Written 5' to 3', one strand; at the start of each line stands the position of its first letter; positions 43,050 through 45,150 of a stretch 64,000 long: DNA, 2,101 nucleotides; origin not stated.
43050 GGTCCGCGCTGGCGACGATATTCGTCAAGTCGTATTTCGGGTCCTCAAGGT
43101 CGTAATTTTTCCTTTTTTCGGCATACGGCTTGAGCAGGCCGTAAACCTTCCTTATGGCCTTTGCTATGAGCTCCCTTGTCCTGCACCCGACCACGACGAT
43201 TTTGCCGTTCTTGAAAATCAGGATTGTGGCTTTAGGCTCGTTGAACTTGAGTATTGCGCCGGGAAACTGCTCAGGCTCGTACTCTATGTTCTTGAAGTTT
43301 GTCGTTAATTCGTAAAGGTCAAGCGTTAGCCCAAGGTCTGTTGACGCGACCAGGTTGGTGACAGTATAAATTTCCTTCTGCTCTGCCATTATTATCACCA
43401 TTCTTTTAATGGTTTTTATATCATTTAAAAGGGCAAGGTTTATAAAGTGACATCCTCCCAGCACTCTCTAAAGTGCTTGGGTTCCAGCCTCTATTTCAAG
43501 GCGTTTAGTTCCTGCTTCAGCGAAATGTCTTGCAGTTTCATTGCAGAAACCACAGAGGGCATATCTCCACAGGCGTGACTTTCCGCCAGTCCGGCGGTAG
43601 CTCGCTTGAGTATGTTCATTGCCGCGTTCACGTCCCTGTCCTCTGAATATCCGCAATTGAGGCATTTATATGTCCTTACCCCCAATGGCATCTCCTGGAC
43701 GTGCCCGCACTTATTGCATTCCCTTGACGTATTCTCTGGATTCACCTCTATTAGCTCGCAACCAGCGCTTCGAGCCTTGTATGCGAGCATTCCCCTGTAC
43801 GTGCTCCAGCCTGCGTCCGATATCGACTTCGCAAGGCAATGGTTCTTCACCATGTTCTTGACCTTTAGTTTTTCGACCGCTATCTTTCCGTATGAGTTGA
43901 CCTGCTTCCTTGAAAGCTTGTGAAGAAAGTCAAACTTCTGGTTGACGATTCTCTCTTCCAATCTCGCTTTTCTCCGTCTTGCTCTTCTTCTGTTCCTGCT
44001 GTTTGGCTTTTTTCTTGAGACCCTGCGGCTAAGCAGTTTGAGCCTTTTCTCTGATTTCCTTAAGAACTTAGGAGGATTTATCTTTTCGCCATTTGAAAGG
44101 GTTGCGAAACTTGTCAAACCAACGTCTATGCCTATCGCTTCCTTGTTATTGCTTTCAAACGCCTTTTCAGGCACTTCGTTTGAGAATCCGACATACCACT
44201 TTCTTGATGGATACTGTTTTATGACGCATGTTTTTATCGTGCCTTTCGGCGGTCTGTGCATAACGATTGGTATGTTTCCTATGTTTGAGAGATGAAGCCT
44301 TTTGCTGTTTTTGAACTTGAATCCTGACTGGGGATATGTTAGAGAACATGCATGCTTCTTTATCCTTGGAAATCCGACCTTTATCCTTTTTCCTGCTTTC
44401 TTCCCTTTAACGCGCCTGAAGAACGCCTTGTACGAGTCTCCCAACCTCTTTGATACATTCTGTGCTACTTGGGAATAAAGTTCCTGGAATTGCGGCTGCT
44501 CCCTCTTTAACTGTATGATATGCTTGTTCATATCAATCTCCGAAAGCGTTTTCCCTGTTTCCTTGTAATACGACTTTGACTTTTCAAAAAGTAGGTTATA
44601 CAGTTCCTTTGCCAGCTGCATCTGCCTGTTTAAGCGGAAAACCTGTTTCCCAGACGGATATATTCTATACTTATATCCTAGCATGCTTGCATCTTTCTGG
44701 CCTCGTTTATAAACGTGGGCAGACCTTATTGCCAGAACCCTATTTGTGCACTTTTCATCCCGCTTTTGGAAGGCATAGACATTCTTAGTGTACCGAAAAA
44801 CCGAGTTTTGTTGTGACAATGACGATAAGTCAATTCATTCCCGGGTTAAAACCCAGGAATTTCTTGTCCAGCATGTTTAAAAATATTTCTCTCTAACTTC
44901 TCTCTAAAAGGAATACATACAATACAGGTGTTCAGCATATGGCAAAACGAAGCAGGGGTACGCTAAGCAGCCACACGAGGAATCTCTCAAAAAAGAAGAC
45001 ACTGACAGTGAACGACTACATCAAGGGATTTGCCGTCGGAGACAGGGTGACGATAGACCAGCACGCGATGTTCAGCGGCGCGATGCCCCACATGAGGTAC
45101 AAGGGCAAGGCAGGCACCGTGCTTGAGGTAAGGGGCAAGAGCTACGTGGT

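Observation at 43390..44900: Solo TnpB (IS200/IS605-type) inserted between tbp and rpl21e, with a hairpin right after the tnpB stop that may belong to its omega-RNA/right end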

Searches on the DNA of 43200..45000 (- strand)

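Call 6: search_rna_families(source=window, start=43200, end=45000, threshold=evalue, max_evalue=10)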
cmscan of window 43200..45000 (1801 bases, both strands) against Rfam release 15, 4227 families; matches with E-value up to 10: 3.
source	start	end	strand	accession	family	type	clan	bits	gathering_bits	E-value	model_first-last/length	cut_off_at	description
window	43499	43613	-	RF02269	HPnc0580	Gene; sRNA;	-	19.6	37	3.7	1-105/105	no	Heliobacter pylori small RNA HPnc0580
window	44296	44421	+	RF01210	snoU13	Gene; snRNA; snoRNA; CD-box;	CL00081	15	46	3.8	1-104/104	no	Small nucleolar RNA U13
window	43375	43428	-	RF01135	sR24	Gene; snRNA; snoRNA; CD-box;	-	14.6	36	5.2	1-55/55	no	Small nucleolar RNA sR24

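Call 38: build_rna_model(alignment_id=A4)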
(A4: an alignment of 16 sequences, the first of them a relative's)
Model R1 built from alignment A4 (16 sequences, 224 columns); structure: RNAalifold consensus.
model positions 166; base pairs 22; branch points 1; effective number of sequences 3.1; information 0.59 bits per position. Calibrated on 0.2 Mb of random sequence (short: E-values are rough).
structure used (alignment columns):
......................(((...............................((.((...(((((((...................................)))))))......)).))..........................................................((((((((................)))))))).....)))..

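Call 39: search_with_rna_model(model_id=R1, source=window, max_evalue=10, show_alignments=1)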
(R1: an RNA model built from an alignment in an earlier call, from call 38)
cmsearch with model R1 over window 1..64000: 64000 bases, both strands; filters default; matches with E-value up to 10: 1.
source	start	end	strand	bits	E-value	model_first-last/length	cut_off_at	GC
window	43447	43603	-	104.8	1.2e-26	1-166/166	no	0.52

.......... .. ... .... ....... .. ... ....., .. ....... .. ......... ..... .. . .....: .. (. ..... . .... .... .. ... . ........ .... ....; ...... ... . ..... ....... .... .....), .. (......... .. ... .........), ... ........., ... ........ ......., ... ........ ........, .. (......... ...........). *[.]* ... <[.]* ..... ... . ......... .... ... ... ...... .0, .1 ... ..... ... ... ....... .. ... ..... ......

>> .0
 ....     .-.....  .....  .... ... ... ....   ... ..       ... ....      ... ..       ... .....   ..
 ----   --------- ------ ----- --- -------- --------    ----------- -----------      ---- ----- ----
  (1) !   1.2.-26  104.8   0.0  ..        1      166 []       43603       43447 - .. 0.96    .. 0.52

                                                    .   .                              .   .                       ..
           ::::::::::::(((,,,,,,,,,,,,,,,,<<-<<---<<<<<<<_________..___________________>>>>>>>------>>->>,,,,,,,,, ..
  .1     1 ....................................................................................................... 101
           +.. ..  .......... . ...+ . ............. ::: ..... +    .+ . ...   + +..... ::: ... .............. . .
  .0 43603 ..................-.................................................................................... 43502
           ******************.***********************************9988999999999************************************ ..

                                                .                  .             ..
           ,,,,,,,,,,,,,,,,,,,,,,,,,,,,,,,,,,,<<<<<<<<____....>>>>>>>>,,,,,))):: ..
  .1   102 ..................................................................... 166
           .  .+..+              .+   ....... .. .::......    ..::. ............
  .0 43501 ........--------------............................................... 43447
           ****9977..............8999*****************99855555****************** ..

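Call 55: search_with_rna_model(model_id=R1, sources=[window, L002, L003, L004, L005, L006, L007, L008, L009, L010, L011, L012, L013, L014, L015, L016, L017, L018, L019, L020, L021, L022, L023, L024, L025, L026, L027, L028, L029, L030, L031, L032, L033, L034, L035, L036, L037, L038, L039, L040, L041, L042, L043, L044, L045, L046, L047, L048, L049, L050, L057, L058, L069, L073, L075, L077, L081, L082, L083, L084, L087, L088, L089, L090, L091, L092, L093, L094, L095, L096, L097, L098, L099, L100, L101, L102, L103, L104, L105, L106, L107, L108, L109, L110, L111, L112, L113, L114, L115, L116, L117, L118, L119, L120, L121, L122, L123, L124, L125], max_evalue=0.001, make_alignment=true)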
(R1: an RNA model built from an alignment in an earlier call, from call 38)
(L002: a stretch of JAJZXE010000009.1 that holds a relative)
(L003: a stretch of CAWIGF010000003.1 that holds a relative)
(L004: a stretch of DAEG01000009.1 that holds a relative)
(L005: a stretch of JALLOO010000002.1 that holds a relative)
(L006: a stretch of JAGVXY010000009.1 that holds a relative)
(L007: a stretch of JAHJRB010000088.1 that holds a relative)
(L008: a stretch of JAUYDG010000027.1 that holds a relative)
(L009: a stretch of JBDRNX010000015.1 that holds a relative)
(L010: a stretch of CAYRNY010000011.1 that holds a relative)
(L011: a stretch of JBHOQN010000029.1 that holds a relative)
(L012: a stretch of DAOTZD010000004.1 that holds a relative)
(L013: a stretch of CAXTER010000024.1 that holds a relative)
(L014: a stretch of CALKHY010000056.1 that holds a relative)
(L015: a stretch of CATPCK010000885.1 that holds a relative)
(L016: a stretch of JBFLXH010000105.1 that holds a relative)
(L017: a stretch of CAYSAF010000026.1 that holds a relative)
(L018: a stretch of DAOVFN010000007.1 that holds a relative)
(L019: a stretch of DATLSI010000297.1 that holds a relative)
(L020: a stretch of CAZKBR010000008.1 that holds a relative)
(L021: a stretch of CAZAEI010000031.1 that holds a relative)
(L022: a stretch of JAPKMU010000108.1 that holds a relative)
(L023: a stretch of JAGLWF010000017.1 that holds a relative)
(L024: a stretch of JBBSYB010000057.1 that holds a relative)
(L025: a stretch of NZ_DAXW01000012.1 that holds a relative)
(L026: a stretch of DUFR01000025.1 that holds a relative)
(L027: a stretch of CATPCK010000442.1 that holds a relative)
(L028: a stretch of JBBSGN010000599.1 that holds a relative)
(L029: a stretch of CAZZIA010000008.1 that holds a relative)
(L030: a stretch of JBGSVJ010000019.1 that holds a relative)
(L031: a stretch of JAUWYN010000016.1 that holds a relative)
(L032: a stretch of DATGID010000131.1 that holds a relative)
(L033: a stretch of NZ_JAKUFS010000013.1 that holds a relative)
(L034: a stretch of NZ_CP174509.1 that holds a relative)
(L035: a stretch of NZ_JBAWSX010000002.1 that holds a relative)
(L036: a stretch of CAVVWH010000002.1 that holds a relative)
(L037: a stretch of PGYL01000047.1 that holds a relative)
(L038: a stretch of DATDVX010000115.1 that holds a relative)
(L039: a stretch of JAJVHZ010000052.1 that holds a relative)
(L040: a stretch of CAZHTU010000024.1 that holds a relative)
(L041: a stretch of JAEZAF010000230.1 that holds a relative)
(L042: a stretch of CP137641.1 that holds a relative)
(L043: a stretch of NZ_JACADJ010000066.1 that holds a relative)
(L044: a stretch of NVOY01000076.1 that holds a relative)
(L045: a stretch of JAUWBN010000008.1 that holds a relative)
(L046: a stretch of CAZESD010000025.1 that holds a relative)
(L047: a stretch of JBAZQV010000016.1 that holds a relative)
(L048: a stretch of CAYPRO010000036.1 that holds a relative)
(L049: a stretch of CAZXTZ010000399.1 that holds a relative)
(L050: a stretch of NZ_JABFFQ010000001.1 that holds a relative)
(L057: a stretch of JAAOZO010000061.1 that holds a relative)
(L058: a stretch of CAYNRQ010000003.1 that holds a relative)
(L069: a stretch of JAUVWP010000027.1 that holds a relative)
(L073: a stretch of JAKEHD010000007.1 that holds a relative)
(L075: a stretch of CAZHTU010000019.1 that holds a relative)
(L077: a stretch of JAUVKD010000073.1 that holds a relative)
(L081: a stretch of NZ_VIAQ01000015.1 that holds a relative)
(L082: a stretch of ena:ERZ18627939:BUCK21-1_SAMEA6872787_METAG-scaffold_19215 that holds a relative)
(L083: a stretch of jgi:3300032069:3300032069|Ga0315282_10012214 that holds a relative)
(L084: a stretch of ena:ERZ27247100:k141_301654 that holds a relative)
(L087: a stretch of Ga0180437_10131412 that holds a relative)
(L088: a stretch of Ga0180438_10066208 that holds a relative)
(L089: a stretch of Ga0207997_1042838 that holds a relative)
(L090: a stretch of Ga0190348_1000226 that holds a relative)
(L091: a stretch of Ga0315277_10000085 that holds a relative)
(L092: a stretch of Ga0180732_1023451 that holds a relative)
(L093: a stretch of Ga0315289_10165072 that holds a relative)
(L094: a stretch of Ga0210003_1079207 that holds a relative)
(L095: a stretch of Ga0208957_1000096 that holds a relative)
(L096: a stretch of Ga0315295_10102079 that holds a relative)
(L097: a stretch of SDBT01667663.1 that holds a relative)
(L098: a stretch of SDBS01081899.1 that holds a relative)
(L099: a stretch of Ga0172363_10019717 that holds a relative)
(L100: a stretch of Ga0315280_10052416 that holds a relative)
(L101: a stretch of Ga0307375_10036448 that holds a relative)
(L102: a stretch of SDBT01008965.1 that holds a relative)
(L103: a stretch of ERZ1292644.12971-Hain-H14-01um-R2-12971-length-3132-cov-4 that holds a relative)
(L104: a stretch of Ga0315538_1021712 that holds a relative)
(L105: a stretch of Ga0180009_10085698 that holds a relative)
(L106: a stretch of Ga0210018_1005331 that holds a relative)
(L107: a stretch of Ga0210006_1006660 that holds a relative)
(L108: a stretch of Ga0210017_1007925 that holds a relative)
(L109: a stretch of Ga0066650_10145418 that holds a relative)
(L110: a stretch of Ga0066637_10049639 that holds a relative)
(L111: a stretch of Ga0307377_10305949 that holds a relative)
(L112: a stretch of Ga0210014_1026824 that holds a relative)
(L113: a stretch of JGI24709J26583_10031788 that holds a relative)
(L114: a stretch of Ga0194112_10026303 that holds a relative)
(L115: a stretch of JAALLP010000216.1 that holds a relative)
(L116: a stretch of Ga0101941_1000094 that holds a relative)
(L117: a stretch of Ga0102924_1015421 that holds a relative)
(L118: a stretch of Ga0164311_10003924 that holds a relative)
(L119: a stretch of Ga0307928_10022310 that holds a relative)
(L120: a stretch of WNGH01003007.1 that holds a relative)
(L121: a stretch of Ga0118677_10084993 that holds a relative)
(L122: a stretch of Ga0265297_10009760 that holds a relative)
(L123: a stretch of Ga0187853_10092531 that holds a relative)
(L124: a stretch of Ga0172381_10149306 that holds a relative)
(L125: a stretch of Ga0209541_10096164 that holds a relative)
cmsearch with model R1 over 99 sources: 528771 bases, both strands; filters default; matches with E-value up to 0.001: 60.
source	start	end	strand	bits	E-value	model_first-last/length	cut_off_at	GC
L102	2551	2716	+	162.7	2.3e-41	1-166/166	no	0.49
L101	1691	1847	+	149.6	8e-38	1-166/166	no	0.49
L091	2548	2723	+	143.8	3.1e-36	1-166/166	no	0.48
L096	1987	2148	+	143.4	3.8e-36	1-166/166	no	0.49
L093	2038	2216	+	139.6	4.1e-35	1-166/166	no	0.5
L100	1881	2050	+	138.6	7.5e-35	1-166/166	no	0.46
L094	1265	1430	+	137.8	1.3e-34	1-166/166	no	0.46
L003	4042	4202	+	137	2.1e-34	1-166/166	no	0.49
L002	4106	4274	+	136.3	3.2e-34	1-166/166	no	0.54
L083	4082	4258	+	136.2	3.3e-34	1-166/166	no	0.46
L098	1967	2126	+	135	7.2e-34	1-166/166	no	0.45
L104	1608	1776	+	121.2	3.7e-30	1-166/166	no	0.48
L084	4082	4263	+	120.8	4.7e-30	1-166/166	no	0.52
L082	1585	1735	+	115.9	9.6e-29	1-166/166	no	0.57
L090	2591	2776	+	114.1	3.1e-28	1-166/166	no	0.4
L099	1297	1461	+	108.9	7.6e-27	1-166/166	no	0.48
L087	1349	1507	+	104.2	1.4e-25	1-166/166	no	0.52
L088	1056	1214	+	104.2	1.4e-25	1-166/166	no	0.52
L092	1681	1851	+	103.5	2.1e-25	1-166/166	no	0.44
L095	2543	2697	+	103.3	2.5e-25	1-166/166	no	0.46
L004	4260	4485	+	82.9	7.5e-20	1-166/166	no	0.52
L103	2489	2646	+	71.7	8.1e-17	1-166/166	no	0.43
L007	1159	1313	+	61.8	3.7e-14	1-166/166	no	0.42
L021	4063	4204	+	59.4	1.6e-13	1-166/166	no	0.53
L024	4069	4184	+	57.6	5.1e-13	1-166/166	no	0.52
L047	4063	4178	+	57.6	5.2e-13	1-166/166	no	0.52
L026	4060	4175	+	50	5.8e-11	1-166/166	no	0.49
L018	3748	3875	+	49.7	7e-11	1-166/166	no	0.59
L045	4087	4200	+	46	6.7e-10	1-166/166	no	0.61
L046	4087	4200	+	46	6.9e-10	1-166/166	no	0.56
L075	4060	4157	+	45.7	8.3e-10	1-166/166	no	0.5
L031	4087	4200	+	45.2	1.1e-09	1-166/166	no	0.61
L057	1485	1607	+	42.3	6.6e-09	1-166/166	no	0.55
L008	4076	4213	+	41.8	8.9e-09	1-166/166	no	0.49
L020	4000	4123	+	40.7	1.9e-08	1-166/166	no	0.54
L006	4067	4197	+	39.5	3.8e-08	1-166/166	no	0.5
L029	3310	3424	+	39.4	4e-08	1-166/166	no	0.49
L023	4074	4175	+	39.4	4.2e-08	1-166/166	no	0.44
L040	3298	3394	+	35.6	4.3e-07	1-166/166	no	0.56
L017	4067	4179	+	35.3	5.2e-07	1-166/166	no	0.46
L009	3026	3140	+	35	6.3e-07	1-166/166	no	0.46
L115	2598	2731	+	33.1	2e-06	1-166/166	no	0.57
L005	4100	4201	+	31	7.3e-06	1-166/166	no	0.45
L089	1414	1538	+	30.3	1.1e-05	1-166/166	no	0.52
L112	1623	1722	+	29.9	1.5e-05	1-166/166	no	0.45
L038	3682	3814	+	29.6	1.8e-05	1-166/166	no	0.53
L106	2630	2730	+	29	2.6e-05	1-166/166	no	0.49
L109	1008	1107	+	28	4.8e-05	1-166/166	no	0.43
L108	1113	1212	+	27.6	6.1e-05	1-166/166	no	0.47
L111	862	985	+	26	0.00016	1-166/166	no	0.5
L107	2633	2732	+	26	0.00017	1-166/166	no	0.49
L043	1240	1364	+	25.8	0.00019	1-166/166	no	0.53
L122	2579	2676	+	24.5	0.00042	1-166/166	no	0.37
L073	2816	2967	+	24.5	0.00042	1-166/166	no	0.57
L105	1521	1620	+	24.4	0.00044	1-166/166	no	0.48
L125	1316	1445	+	24.4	0.00044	1-166/166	no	0.49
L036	4134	4257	+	24.3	0.00047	1-166/166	no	0.4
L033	4137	4289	+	23.8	0.00066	1-166/166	no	0.5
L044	4137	4261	+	23.2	0.00095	1-166/166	no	0.5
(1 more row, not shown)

Alignment A5: 60 matches aligned to the model, 335 columns, each read 5' to 3' on its own strand. Consensus structure (alignment columns), stored with it:
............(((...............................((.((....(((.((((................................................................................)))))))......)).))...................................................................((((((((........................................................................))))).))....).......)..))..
